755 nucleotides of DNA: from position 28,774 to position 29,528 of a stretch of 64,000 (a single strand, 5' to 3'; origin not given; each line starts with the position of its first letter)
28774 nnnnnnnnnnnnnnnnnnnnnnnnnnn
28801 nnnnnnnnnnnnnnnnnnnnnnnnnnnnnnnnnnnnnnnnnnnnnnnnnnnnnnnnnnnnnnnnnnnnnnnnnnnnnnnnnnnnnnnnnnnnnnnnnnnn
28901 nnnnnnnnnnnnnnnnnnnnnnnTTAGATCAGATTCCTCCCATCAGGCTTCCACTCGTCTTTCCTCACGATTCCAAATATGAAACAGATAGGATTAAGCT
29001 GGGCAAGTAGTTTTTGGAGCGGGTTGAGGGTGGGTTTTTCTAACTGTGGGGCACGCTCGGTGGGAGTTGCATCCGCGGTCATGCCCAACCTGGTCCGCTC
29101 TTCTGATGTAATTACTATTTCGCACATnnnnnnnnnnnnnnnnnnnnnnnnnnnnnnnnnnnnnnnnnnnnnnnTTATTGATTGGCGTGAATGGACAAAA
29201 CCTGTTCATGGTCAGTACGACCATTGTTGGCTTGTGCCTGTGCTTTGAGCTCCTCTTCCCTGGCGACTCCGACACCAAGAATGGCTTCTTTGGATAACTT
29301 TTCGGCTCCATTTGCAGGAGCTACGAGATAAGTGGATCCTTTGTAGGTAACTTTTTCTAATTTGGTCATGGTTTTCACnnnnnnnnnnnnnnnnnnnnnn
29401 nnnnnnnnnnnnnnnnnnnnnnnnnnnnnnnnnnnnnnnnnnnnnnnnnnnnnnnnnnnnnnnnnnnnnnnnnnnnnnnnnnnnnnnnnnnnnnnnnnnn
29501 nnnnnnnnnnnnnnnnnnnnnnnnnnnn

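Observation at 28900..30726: Fic toxin-like gene flanked by ~50-bp direct repeats, next to a tRNA-Val and two tiny SD-bearing ORFs: candidate mobile cassette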

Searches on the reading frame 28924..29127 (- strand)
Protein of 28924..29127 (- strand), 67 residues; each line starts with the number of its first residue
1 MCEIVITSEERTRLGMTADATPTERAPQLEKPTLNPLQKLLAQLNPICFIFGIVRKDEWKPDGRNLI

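Call 7: search_protein_families(library=pfam, proteins=[window:28924-29127:-], max_evalue=0.01)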
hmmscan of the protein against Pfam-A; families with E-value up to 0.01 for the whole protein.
window:28924-29127:- (67 aa): 0 families

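Call 40: search_protein_families(library=pfam, proteins=[window:28927-29127:-], max_evalue=10)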
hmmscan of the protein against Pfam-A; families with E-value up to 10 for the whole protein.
seq(67 aa): 0 families

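Call 41: search_protein_families(library=ncbifam, proteins=[window:28927-29127:-], max_evalue=0.1)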
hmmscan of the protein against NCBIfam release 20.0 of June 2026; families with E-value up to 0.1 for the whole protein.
seq(67 aa): 0 families

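Call 51: search_dna_similar(query=window:28927-29127:-, collection=phages, mode=protein, max_evalue=0.01, max_rows=5)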
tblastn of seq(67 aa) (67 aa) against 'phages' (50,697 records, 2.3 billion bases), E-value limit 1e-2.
No match.

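Call 63: find_homologous_proteins(query=window:28927-29127:-, max_evalue=0.01)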
Query seq(67 aa) (67 aa): 1 proteins with E <= 0.01 among 1 candidates.
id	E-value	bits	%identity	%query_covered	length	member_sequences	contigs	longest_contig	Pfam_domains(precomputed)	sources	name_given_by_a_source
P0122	8.0e-38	144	100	100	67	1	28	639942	-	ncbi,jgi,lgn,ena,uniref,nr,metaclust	ncbi:hypothetical protein A2634_04390 [Candidatus Amesbacteria bacterium RIFCSPHIGHO2_01_FULL_48_32]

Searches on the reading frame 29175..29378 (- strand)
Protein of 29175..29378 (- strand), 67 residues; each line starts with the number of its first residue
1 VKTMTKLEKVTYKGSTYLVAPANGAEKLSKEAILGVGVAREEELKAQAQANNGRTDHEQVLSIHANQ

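Call 7: search_protein_families(library=pfam, proteins=[window:29175-29378:-], max_evalue=0.01)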
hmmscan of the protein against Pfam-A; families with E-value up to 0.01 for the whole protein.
window:29175-29378:- (67 aa): 0 families

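Call 40: search_protein_families(library=pfam, proteins=[window:29178-29369:-], max_evalue=10)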
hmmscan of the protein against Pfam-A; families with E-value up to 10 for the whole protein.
seq(64 aa): 0 families

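Call 41: search_protein_families(library=ncbifam, proteins=[window:29178-29369:-], max_evalue=0.1)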
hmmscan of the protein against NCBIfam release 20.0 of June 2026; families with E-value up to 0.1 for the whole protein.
seq(64 aa): 0 families

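Call 50: search_dna_similar(query=window:29178-29369:-, collection=phages, mode=protein, max_evalue=0.01, max_rows=5)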
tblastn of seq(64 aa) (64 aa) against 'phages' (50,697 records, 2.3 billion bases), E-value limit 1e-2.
No match.

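Call 62: find_homologous_proteins(query=window:29178-29369:-, max_evalue=0.01)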
Query seq(64 aa) (64 aa): 1 proteins with E <= 0.01 among 1 candidates.
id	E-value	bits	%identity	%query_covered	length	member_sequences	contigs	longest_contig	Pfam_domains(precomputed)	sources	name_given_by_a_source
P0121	1.3e-32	127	100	100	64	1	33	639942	-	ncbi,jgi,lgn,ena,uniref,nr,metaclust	ncbi:hypothetical protein A2634_04395 [Candidatus Amesbacteria bacterium RIFCSPHIGHO2_01_FULL_48_32]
